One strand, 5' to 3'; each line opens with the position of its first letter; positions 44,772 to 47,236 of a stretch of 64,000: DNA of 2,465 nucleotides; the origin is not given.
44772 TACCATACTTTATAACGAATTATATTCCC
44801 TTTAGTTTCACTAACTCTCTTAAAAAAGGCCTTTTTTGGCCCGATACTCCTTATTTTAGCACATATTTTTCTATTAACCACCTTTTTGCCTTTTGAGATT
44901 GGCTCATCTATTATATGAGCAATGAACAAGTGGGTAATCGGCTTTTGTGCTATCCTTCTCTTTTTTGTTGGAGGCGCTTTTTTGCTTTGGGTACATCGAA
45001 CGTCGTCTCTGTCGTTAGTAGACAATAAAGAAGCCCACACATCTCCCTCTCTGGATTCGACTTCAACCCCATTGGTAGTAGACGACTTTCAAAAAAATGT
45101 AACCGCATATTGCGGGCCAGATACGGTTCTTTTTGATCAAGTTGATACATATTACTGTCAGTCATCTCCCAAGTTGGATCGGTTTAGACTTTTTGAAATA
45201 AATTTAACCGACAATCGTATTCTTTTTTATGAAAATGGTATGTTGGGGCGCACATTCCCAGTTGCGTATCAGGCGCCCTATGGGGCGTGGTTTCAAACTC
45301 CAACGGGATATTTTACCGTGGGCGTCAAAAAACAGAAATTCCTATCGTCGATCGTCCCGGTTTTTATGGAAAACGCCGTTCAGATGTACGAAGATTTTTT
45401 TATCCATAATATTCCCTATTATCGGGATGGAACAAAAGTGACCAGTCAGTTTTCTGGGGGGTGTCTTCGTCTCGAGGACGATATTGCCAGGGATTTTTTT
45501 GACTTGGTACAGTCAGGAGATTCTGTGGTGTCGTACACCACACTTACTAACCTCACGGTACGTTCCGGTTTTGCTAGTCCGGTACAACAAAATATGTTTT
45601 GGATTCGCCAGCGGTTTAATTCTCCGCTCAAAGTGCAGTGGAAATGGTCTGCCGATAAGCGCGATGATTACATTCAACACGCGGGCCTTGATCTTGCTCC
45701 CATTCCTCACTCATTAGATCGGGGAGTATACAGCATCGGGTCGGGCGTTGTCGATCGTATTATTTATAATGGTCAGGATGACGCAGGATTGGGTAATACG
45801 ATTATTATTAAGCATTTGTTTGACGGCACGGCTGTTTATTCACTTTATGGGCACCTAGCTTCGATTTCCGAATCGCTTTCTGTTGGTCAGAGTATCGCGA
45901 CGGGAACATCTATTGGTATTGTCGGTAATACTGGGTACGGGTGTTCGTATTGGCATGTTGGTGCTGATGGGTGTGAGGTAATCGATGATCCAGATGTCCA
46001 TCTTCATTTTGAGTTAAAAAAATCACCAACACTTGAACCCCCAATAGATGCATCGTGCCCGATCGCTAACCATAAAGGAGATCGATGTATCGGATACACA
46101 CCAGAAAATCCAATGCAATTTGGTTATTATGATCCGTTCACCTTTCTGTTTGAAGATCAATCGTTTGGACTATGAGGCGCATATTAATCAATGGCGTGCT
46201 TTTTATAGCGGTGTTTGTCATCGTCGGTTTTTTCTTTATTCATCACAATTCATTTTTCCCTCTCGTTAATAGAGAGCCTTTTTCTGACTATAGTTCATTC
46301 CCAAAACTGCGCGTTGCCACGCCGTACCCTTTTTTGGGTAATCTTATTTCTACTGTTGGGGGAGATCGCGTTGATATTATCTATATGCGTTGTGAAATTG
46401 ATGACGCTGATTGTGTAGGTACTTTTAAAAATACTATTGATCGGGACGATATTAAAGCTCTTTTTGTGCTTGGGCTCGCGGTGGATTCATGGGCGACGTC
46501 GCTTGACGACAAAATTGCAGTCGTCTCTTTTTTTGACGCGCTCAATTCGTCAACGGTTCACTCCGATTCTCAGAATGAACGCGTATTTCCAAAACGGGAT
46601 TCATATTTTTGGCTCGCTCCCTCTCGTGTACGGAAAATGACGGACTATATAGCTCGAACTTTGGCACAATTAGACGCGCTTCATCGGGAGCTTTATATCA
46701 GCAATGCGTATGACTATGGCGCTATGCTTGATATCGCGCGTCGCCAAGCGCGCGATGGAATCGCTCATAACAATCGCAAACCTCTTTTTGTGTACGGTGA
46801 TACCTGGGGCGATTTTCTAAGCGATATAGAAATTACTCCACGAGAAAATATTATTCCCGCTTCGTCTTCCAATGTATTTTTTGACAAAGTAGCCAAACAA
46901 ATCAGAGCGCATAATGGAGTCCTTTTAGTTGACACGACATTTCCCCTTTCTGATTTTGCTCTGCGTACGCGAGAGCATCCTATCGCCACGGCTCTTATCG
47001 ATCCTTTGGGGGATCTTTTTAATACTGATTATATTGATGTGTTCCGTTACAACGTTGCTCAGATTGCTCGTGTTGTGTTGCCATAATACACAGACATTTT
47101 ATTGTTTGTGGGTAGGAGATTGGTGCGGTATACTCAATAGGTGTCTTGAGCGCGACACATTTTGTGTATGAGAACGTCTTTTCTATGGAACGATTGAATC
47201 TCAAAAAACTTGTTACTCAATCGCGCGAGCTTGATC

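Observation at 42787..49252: Mirror-image duplicated ECF sigma / anti-sigma / secreted coiled-coil triads flanking an L,D-transpeptidase-M23 gene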

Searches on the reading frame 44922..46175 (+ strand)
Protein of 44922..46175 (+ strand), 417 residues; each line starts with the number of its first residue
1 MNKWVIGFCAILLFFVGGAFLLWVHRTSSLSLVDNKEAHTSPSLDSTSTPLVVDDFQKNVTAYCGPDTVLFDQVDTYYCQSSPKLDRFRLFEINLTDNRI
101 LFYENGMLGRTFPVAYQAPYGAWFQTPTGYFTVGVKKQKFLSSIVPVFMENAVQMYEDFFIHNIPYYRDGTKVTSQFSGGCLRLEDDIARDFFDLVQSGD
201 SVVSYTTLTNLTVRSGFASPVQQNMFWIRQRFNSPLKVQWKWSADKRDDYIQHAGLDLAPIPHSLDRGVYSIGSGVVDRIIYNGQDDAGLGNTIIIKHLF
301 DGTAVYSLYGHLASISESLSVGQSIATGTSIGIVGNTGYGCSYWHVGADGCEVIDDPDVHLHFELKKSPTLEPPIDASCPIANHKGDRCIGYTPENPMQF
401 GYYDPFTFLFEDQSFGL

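Call 3: search_protein_families(library=pfam, proteins=[window:44922-46175:+], max_evalue=1)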
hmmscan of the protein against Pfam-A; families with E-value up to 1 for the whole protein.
window:44922-46175:+ (417 aa): 2 families
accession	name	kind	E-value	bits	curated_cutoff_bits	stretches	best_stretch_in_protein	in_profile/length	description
PF01551.29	Peptidase_M23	-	1.1e-13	51.6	28.7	1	253-367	3-89/96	Peptidase family M23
PF03734.19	YkuD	-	1.2e-09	39.4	23.4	1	91-203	4-145/146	L,D-transpeptidase catalytic domain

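Call 4: search_protein_families(library=ncbifam, proteins=[window:44922-46175:+], max_evalue=1)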
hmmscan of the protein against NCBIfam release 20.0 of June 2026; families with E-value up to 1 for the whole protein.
window:44922-46175:+ (417 aa): 11 families
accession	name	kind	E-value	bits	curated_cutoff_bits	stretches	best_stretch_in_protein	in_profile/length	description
NF004799.0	PRK06148.1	subfamily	0.00016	19.8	1128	1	251-337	439-523/1015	hypothetical protein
NF052529.1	PG_M23_Pgp6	exception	0.0002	20.2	600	1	279-340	355-410/452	peptidoglycan metallopeptidase Pgp6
TIGR01100.1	V_ATP_synt_C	equivalog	0.0005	20.3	61.45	1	290-338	58-107/108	V-type ATPase subunit C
NF008123.1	PRK10871.1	equivalog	0.0019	17.7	311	1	271-333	277-340/365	murein hydrolase activator NlpD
NF050804.1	CellDivDipMCaul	equivalog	0.0019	17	900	1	278-338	547-602/634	cell division endopeptidase DipM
NF040883.1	amid_act_ActS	equivalog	0.0024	17.2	375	1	267-337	147-209/242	amidase activator ActS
NF052530.1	Heli_ShapePgp3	exception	0.007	15.5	300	1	291-338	198-240/270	peptidoglycan metallopeptidase Pgp3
NF004785.0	PRK06132.1-2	subfamily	0.011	15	169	0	93-144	67-115/353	hypothetical protein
NF008652.0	PRK11649.1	equivalog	0.063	11.9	341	1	253-339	313-387/439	murein DD-endopeptidase MepM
NF053824.1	PdgNdpepShyC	equivalog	0.085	11.7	700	1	267-338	307-369/429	peptidoglycan DD-endopeptidase ShyC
NF053825.1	PdgNdpepShyA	equivalog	0.18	10.4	700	1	252-339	295-370/425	peptidoglycan DD-endopeptidase ShyA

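Call 25: find_related_loci(query=A2, collection=genome_contigs, flank=9000)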
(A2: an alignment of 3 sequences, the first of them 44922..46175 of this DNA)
Query A2 (417 aa) in genome_contigs; peptide patterns used: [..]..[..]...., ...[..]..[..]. (x = any residue, [..] = any of these).
83 stretches matched a pattern; 11 encode a relative of the query (tblastn E <= 1e-3); 11 distinct loci.
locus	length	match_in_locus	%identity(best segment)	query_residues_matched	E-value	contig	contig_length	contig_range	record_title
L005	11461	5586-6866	53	1-410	1e-154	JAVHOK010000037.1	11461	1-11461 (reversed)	MAG: Candidatus Paceibacterota bacterium isolate WB01no5_32_16 NODE_3133_length_11461_cov_9.552253, whole genome shotgun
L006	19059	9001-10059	59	56-410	8e-151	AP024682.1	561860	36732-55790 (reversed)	MAG: Candidatus Parcubacteria bacterium KatS3mg098 DNA, complete genome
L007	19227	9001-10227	53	6-413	4e-149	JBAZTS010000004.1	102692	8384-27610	MAG: Candidatus Paceibacterota bacterium isolate SO_2017_GW1_209 NODE_1344_length_102692_cov_6.658782_OW334_2017, whole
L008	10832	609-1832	52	1-411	5e-148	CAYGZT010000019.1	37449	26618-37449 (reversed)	MAG TPA_asm: uncultured Candidatus Saccharibacteria bacterium isolate ERP119294_co2_503 genome assembly, contig: k141_50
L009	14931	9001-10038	57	64-410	1e-140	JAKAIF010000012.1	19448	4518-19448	MAG: bacterium isolate WY3.bin166 NODE_4612_length_19448_cov_1.688215, whole genome shotgun sequence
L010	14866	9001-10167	51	18-410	4e-140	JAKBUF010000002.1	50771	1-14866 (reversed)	MAG: bacterium isolate SKS1.bin110 NODE_1095_length_50771_cov_6.119738, whole genome shotgun sequence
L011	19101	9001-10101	54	38-410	3e-140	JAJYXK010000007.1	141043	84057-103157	MAG: bacterium isolate FK3.bin40 NODE_137_length_141043_cov_4.505741, whole genome shotgun sequence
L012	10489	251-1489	51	1-412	5e-136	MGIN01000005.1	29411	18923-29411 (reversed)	MAG: Candidatus Wolfebacteria bacterium GWA1_42_9 gwa1_scaffold_1771, whole genome shotgun sequence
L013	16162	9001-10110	54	44-410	1e-134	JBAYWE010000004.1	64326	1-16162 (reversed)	MAG: Candidatus Paceibacterota bacterium isolate SO_2016_LW3_76 scaffold00657_LW162_2016, whole genome shotgun sequence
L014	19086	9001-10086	47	82-411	5e-114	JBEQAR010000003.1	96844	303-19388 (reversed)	MAG: bacterium isolate 03V1_S199.semibin_refined.113 NODE_214_length_96844_cov_3.330107, whole genome shotgun sequence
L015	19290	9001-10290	49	30-411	2e-87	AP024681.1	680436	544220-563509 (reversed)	MAG: Candidatus Parcubacteria bacterium KatS3mg097 DNA, complete genome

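Call 67: search_solved_structures(query=window:44922-46175:+, max_evalue=0.001, show_alignments=0)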
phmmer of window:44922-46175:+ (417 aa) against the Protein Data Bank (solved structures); distinct sequences matched with E-value up to 0.001: 0.

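Call 100: list_cluster_members(proteins=[L006:6499-7419:-, L006:7425-7967:-, L006:12370-13185:+, L006:11699-12358:+, L012:3807-4682:+, L006:10108-11001:+])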
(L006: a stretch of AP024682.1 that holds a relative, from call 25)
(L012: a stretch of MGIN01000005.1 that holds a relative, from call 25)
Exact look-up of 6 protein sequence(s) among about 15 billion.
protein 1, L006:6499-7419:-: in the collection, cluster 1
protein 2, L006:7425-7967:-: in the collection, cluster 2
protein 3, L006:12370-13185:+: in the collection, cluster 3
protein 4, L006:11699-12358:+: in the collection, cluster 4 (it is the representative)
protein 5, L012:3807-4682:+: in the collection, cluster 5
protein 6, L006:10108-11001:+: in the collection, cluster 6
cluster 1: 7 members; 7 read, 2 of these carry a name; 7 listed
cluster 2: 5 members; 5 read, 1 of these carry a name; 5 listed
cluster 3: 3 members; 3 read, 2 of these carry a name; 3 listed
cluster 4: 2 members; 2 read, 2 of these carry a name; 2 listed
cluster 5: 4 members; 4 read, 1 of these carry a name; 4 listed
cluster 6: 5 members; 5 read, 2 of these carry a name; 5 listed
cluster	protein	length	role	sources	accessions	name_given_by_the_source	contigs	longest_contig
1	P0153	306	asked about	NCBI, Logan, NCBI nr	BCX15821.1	MAG: hypothetical protein KatS3mg098_050 [Candidatus Parcubacteria bacterium]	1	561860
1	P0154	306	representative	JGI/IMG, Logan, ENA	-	-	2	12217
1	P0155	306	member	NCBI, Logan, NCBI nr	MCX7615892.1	MAG: hypothetical protein N2Z68_00635 [Patescibacteria group bacterium] | hypothetical protein [Patescibacteria group bacterium]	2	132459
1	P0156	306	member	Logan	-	-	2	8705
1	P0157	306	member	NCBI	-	-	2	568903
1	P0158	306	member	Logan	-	-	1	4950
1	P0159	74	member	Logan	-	-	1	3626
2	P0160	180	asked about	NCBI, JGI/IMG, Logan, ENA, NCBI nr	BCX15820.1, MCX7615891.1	MAG: hypothetical protein KatS3mg098_049 [Candidatus Parcubacteria bacterium] | hypothetical protein [Patescibacteria group bacterium]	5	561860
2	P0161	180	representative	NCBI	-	-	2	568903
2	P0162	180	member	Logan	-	-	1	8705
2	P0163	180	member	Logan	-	-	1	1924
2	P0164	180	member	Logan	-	-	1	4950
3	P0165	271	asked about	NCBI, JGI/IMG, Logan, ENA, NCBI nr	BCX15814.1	MAG: hypothetical protein KatS3mg098_043 [Candidatus Parcubacteria bacterium]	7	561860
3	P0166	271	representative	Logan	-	-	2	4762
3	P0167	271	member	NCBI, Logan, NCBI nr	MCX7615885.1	MAG: hypothetical protein N2Z68_00600 [Patescibacteria group bacterium] | hypothetical protein [Patescibacteria group bacterium]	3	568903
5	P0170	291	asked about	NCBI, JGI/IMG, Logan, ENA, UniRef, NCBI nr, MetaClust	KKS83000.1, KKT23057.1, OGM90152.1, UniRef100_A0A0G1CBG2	MAG: hypothetical protein UV58_C0002G0010 [Candidatus Wolfebacteria bacterium ... | DUF5667 domain-containing protein n=2 Tax=Candidatus Wolfeibacteriota TaxID=1752735 ... | status=active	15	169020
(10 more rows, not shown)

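Call 102: search_protein_families(library=pfam, proteins=[P0170, P0165, P0153], max_evalue=10)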
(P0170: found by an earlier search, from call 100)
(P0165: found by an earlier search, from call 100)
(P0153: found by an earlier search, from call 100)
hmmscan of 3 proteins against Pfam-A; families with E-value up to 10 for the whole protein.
P0170 (291 aa): 43 families (the best 25 are shown)
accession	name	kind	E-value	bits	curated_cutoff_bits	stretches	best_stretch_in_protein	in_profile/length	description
PF16326.10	ABC_tran_CTD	-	0.00077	20.1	32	3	205-255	10-62/69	ABC transporter C-terminal domain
PF20667.3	Sec10_N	-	0.024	15.2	27.4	1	176-268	21-115/118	Exocyst complex component Sec10, N-terminal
PF20283.3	CTD7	-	0.024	15.2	27.6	1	140-213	17-90/126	C-terminal domain 7 of the ABC-three component (ABC-3C) systems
PF13851.11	GAS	-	0.029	14.2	32.3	2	183-252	34-103/200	Growth-arrest specific micro-tubule binding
PF25474.1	TPR_TmcB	-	0.039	14.3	27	1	198-255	21-78/125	TmcB, TPR repeats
PF23159.1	WH_Rok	-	0.04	14.5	27.6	1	214-253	13-53/58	Repressor Rok winged helix domain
PF12296.13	HsbA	-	0.05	14.5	33.5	1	206-254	2-50/121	Hydrophobic surface binding protein A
PF18537.6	CODH_A_N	-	0.054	13.9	32.2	1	230-255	34-59/83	Carbon monoxide dehydrogenase subunit alpha N-terminal domain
PF05627.16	AvrRpt-cleavage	-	0.056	13.2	20.3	1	35-50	21-36/37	Cleavage site for pathogenic type III effector avirulence factor Avr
PF17401.7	DUF5407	-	0.11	13.2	25.3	1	201-249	4-50/74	Family of unknown function (DUF5407)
PF02050.21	FliJ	-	0.11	13.2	28.4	1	198-252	7-63/123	Flagellar FliJ protein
PF23991.1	DUF7310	-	0.15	13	40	1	74-100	29-55/83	Coiled-coil region of unknown function (DUF7310)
PF11328.14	DUF3130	-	0.16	12.7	25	1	114-179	2-69/89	Protein of unknown function (DUF3130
PF07765.17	KIP1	-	0.16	12.6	33.9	1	234-254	18-38/74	KIP1-like protein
PF25804.1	SYNE3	-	0.22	12.5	30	0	206-249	25-68/83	Nesprin-3 domain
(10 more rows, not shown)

P0165 (271 aa): 35 families (the best 25 are shown)
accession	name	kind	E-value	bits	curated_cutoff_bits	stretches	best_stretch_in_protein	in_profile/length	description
PF12795.12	MscS_porin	-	0.0046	17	34.4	1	106-239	25-152/238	Mechanosensitive ion channel porin domain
PF05957.18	DUF883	-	0.0093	16.3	25.4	1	195-226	11-39/53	DUF883 N-terminal domain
PF20283.3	CTD7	-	0.014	16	27.6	1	137-210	17-90/126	C-terminal domain 7 of the ABC-three component (ABC-3C) systems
PF06160.17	EzrA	-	0.035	12.9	39.6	1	76-224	348-496/557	Septation ring formation regulator, EzrA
PF08178.16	GnsAB_toxin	-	0.041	14.3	27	1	170-198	7-36/54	GnsA/GnsB toxin of bacterial toxin-antitoxin system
PF01364.23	Peptidase_C25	-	0.054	13.2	23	1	129-228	131-231/374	Peptidase family C25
PF20667.3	Sec10_N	-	0.061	13.9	27.4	2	77-153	15-89/118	Exocyst complex component Sec10, N-terminal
PF10805.13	DUF2730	-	0.11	13.1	24.9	3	171-223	42-93/102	Protein of unknown function (DUF2730)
PF02321.23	OEP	-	0.12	12.6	22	1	167-250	88-171/187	Outer membrane efflux protein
PF17107.11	SesA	-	0.19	12.3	26.3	1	181-259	7-85/122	N-terminal domain on NACHT_NTPase and P-loop NTPases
PF02601.20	Exonuc_VII_L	-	0.19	11.6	35.9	2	159-244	145-218/315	Exonuclease VII, large subunit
PF00435.27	Spectrin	-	0.22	12.5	29.9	2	107-197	4-94/105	Spectrin repeat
PF07646.21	Kelch_2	-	0.22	12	21.3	1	18-54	17-44/48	Kelch motif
PF24430.1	DUF7553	-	0.38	11.8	27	0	76-148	16-84/85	Family of unknown function (DUF7553)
PF22150.1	Tt1218-like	-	0.54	10.8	27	0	105-134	22-51/76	Type IV pilin Tt1218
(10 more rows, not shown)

P0153 (306 aa): 10 families
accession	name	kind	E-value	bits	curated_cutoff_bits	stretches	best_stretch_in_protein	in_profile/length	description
PF15188.11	CCDC-167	-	0.014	16.1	27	1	33-96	3-64/84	Coiled-coil domain-containing protein 167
PF09351.15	DUF1993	-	0.079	13.4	23.4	1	176-266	15-103/161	Domain of unknown function (DUF1993)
PF01466.24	Skp1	-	0.088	13.1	22.3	1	46-73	19-44/48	Skp1 family, dimerisation domain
PF08479.16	POTRA_2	-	0.093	13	24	1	220-260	8-48/76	POTRA domain, ShlB-type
PF16026.10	MIEAP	-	0.1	13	27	1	183-284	49-135/195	Mitochondria-eating protein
PF11922.13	DUF3440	-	0.12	12.6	25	1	94-161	64-127/182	Domain of unknown function (DUF3440)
PF13250.11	DUF4041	-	1.5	9.2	27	0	182-201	24-43/56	Domain of unknown function (DUF4041)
PF22905.2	Hydro_N_hd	-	1.6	9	27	1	32-75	116-159/195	Hydrolase N-terminal helical domain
PF10459.15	Peptidase_S46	-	1.7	7.6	22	1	29-259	324-532/698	Peptidase S46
PF09888.14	DUF2115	-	8.8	7.2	25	1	133-234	8-103/162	Uncharacterized protein conserved in archaea (DUF2115)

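Call 104: find_encoding_contigs(protein=P0170, flank=6000, max_places=2)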
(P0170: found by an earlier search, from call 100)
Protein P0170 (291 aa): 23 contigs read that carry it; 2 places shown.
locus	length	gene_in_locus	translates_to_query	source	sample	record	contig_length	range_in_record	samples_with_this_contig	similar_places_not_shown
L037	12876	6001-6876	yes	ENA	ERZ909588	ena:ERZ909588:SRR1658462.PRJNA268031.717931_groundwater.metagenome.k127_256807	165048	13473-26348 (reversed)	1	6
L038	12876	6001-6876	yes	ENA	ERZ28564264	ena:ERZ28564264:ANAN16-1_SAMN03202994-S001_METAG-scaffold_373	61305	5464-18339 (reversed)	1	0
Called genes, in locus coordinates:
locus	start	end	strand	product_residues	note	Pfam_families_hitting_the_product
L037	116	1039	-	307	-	-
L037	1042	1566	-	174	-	-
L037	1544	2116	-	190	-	PF04542:Sigma70_r2, PF08281:Sigma70_r4_2, PF04545:Sigma70_r4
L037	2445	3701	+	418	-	PF03734:YkuD, PF01551:Peptidase_M23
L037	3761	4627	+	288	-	PF01297:ZnuA (weak)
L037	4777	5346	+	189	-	PF07638:Sigma70_ECF (weak), PF04542:Sigma70_r2, PF08281:Sigma70_r4_2, PF04545:Sigma70_r4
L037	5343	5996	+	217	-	-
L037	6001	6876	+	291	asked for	-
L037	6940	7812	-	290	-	PF00483:NTP_transferase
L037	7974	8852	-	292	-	-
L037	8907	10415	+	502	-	PF01743:PolyA_pol, PF12627:PolyA_pol_RNAbd, PF01966:HD, PF13735:tRNA_NucTran2_2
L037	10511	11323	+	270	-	PF01177:Asp_Glu_race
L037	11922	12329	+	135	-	PF00293:NUDIX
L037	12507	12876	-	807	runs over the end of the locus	PF00133:tRNA-synt_1, PF09334:tRNA-synt_1g, PF13603:tRNA-synt_1_2, PF00133:tRNA-synt_1, PF08264:Anticodon_1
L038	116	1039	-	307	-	-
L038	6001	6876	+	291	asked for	-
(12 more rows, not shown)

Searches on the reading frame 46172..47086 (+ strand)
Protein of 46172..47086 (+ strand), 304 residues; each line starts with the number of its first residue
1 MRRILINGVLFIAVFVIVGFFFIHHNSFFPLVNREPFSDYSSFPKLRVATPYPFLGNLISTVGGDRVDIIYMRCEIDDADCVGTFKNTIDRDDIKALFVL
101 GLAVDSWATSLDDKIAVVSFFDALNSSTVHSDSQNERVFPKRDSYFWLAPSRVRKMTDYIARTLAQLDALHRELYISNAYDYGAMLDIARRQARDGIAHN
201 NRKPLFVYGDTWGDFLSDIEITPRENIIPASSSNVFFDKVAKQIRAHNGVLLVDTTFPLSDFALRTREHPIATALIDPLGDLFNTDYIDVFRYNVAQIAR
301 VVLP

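Call 3: search_protein_families(library=pfam, proteins=[window:46172-47086:+], max_evalue=1)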
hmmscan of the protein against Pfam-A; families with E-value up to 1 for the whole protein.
window:46172-47086:+ (304 aa): 1 family
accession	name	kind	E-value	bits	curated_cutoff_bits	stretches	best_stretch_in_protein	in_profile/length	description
PF01297.22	ZnuA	-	1.2e-15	58.1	29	1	49-300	2-262/263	Zinc-uptake complex component A periplasmic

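Call 4: search_protein_families(library=ncbifam, proteins=[window:46172-47086:+], max_evalue=1)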
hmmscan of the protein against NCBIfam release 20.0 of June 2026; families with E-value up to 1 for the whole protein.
window:46172-47086:+ (304 aa): 2 families
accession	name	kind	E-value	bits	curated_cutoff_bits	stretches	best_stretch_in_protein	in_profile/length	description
NF053842.1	MnTportMntCDein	equivalog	1.4e-07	31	400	1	44-198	4-165/281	manganese ABC transporter substrate-binding protein MntC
NF040870.1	AztC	equivalog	2.8e-06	27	350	1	109-247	68-215/277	zinc ABC transporter substrate-binding protein AztC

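Call 66: search_solved_structures(query=window:46172-47086:+, max_evalue=0.01, show_alignments=3)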
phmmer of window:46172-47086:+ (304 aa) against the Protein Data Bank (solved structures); distinct sequences matched with E-value up to 0.01: 2.
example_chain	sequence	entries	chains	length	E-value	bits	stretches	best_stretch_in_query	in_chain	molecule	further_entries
2ov1_A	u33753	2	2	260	0.00043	23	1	97-223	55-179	Periplasmic binding protein component of an ABC type zinc uptake transporter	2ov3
1pq4_A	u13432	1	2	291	0.00093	21.9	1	140-222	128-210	periplasmic binding protein component of an ABC type zinc uptake transporter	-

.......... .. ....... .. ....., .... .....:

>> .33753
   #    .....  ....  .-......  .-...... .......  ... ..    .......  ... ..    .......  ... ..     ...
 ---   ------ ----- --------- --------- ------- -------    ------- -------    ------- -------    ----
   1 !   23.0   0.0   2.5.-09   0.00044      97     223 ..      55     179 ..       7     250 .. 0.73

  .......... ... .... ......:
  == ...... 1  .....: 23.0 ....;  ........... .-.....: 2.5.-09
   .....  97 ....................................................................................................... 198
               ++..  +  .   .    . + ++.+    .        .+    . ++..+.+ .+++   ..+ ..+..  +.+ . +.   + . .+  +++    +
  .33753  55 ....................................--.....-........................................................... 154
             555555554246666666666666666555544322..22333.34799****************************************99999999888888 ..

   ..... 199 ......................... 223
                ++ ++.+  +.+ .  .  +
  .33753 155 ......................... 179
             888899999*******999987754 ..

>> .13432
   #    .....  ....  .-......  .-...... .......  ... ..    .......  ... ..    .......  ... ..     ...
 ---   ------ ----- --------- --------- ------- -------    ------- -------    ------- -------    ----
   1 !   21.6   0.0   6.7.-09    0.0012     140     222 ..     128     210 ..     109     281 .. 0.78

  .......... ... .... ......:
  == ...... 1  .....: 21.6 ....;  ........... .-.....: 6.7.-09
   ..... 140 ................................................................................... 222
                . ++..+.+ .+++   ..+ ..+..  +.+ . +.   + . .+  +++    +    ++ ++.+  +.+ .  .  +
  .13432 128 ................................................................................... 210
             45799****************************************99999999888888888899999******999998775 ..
